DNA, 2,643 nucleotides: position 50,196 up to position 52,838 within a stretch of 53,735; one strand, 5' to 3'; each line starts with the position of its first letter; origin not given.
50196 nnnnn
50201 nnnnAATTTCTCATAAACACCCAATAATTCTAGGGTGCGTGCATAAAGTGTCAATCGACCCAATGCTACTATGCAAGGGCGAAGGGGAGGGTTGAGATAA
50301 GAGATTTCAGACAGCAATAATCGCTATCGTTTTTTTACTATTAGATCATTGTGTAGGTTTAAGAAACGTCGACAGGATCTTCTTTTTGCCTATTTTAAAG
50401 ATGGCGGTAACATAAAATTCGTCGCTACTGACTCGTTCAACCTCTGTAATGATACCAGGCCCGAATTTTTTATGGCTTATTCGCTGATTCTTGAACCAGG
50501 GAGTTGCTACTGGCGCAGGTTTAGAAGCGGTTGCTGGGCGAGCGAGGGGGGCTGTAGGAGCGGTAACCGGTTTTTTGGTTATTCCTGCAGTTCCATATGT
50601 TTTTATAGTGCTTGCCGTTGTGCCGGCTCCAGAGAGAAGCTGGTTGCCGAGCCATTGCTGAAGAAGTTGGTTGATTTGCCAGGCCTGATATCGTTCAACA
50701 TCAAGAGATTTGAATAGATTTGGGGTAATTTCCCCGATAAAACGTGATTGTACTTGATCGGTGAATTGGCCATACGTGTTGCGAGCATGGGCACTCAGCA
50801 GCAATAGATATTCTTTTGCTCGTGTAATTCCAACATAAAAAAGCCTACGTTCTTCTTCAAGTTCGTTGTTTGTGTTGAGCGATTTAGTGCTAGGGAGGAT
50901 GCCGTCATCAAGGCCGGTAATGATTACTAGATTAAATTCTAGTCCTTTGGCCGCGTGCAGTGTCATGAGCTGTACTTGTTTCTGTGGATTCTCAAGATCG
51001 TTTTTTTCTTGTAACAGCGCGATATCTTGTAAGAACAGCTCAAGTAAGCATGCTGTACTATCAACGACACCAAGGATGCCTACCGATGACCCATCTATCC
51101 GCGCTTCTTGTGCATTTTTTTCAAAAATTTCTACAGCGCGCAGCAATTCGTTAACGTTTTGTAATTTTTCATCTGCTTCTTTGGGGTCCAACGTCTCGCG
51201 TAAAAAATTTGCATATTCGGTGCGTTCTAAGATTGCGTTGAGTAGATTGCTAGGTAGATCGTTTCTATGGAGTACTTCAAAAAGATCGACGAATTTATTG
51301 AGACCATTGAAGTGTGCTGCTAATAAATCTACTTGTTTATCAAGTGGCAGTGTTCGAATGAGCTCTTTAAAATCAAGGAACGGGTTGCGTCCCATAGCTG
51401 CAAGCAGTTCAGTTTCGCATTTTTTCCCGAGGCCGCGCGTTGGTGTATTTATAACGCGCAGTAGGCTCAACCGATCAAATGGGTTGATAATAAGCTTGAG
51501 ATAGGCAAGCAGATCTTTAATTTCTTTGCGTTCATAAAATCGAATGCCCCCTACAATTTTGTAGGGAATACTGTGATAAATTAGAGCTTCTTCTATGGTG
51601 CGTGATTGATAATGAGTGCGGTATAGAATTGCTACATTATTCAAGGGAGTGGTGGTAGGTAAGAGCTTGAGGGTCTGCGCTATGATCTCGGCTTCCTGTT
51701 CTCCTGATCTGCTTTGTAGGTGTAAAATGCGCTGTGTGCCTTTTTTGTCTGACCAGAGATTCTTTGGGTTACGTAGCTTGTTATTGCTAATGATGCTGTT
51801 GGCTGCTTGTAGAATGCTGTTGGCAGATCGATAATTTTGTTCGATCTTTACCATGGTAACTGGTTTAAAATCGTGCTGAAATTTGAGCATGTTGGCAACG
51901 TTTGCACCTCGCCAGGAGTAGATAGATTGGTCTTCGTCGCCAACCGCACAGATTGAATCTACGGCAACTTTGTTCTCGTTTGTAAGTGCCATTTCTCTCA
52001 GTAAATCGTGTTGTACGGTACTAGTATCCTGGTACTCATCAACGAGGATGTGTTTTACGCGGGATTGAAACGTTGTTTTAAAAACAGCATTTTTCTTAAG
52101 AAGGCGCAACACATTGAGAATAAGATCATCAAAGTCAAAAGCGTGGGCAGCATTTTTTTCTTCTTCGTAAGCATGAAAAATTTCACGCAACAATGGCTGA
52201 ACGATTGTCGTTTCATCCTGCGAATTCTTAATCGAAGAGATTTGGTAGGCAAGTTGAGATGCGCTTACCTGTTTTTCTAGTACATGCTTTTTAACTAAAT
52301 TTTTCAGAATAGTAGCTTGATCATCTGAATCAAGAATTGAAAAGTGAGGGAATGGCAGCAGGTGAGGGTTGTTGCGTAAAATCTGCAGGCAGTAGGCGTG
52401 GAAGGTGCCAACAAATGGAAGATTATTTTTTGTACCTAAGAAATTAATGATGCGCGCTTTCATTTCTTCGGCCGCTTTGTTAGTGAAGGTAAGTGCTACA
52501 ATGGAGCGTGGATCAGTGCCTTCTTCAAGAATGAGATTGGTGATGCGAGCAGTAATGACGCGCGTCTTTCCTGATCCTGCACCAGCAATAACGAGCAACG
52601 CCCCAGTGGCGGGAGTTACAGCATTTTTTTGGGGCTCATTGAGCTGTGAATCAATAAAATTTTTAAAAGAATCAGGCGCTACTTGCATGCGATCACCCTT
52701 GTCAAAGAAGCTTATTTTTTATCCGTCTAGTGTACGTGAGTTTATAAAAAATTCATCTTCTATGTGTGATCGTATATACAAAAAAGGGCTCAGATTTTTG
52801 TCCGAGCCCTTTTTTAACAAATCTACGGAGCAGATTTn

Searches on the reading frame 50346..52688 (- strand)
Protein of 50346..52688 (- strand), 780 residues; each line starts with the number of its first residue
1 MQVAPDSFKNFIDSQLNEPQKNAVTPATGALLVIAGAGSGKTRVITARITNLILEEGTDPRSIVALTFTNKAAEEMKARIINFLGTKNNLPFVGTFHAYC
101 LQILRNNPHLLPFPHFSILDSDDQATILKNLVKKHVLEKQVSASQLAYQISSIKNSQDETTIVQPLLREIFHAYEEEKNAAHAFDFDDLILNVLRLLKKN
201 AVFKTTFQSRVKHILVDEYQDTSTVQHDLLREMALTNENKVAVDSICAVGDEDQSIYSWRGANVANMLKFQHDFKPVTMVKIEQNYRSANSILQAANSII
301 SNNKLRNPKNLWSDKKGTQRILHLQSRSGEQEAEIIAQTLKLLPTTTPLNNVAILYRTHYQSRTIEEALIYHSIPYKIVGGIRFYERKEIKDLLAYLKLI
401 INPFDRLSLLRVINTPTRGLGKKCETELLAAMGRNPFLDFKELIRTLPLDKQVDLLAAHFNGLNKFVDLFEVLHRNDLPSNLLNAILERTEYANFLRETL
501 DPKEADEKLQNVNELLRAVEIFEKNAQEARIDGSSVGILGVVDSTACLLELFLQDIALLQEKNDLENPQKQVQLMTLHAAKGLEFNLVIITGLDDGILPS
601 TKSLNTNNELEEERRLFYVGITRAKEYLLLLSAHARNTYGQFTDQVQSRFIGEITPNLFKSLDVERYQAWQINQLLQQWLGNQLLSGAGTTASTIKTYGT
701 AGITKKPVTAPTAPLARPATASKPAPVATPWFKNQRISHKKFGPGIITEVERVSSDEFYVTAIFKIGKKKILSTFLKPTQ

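Call 20: search_protein_families(library=ncbifam, proteins=[window:50346-52688:-], max_evalue=0.00001)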
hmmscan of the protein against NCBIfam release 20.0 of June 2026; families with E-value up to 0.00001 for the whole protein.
window:50346-52688:- (780 aa): 16 families
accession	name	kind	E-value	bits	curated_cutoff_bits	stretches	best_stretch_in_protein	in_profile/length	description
TIGR01073.1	pcrA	equivalog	2.1e-188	628.1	911.2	1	15-775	4-721/725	DNA helicase PcrA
NF008743.0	PRK11773.1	equivalog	3.5e-162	541.4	965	1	14-664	8-646/720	DNA helicase II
TIGR01075.1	uvrD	equivalog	2.8e-158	528.4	1144.45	1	15-667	4-644/715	DNA helicase II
TIGR01074.1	rep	equivalog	1.1e-155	519.6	951.45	1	15-657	1-636/668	DNA helicase Rep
NF008172.0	PRK10919.1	equivalog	1e-122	410.6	1168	1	15-654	2-633/673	DNA helicase Rep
NF008276.0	PRK11054.1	equivalog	2.2e-57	195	543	3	135-361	363-572/684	DNA helicase IV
TIGR02785.1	addA_Gpos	equivalog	3.4e-48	164.3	707.65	3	151-301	325-481/1234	helicase-exonuclease AddAB subunit AddA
TIGR02784.1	addA_alphas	equivalog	4.2e-45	154.6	860.75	2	168-305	345-498/1138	double-strand break repair helicase AddA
TIGR00609.1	recB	equivalog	3.5e-40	138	696.05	3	157-304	316-459/1175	exodeoxyribonuclease V subunit beta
NF010485.0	PRK13909.1-2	equivalog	3.5e-39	134.7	650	2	142-590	258-629/909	RecB-like helicase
NF010487.0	PRK13909.1-4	equivalog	1.9e-36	125.7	759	2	171-473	285-593/924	RecB-like helicase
NF010484.0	PRK13909.1-1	equivalog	7.7e-20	70.3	1074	2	171-304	300-439/945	RecB-like helicase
NF010486.0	PRK13909.1-3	equivalog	2.2e-17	62.4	1109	2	173-343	287-469/921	RecB-like helicase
NF008128.0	PRK10876.1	equivalog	7.3e-16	57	1697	1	162-302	327-463/1181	exodeoxyribonuclease V subunit beta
NF041464.1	HelD_BACSU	equivalog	2.1e-14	52.4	419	1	199-378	535-701/779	RNA polymerase recycling motor HelD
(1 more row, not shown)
